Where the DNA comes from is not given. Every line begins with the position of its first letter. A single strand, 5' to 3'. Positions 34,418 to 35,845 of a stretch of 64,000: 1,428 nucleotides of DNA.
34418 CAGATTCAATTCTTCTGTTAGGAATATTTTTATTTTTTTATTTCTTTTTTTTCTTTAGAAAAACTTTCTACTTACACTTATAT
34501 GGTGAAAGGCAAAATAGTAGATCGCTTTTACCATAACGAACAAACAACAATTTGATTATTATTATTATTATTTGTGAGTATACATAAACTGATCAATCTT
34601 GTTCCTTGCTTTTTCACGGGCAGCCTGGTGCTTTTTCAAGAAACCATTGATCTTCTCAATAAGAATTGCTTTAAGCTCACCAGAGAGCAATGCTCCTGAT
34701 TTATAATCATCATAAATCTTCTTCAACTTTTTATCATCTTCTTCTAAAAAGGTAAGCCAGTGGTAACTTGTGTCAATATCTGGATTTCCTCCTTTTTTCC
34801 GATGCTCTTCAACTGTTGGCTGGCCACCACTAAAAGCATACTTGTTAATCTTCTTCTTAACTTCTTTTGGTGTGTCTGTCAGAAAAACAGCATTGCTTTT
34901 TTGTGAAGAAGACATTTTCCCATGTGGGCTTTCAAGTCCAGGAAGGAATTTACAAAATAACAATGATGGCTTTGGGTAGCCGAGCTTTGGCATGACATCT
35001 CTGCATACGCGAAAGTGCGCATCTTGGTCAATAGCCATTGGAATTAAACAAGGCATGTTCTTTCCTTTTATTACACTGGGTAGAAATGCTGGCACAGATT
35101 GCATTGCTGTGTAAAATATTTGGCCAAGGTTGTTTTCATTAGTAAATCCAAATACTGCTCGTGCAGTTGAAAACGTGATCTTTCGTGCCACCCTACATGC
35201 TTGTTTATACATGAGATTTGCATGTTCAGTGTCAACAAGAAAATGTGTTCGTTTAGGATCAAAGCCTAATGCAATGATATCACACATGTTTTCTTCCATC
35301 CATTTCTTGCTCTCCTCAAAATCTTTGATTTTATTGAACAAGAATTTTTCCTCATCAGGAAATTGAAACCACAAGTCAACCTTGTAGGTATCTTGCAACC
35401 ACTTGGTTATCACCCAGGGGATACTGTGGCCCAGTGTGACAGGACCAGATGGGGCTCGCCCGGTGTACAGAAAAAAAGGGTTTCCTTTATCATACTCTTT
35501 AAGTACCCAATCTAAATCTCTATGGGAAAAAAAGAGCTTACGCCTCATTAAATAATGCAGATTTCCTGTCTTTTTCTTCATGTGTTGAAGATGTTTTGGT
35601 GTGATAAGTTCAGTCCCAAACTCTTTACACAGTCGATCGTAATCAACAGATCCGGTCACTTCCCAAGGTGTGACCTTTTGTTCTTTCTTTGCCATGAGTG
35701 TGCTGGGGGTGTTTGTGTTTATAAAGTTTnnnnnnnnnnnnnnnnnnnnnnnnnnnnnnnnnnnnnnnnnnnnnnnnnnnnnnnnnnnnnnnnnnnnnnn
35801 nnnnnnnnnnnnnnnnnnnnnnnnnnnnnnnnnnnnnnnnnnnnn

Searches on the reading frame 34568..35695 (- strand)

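Call 86: search_protein_families(library=pfam, max_evalue=0.001, proteins=[window:34568-35695:-])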
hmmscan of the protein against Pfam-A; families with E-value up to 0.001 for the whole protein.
window:34568-35695:- (375 aa): 1 family
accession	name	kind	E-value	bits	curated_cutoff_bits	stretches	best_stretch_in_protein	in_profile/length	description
PF00579.31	tRNA-synt_1b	-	7.9e-23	81.6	21.1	1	71-354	3-292/292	tRNA synthetases class I (W and Y)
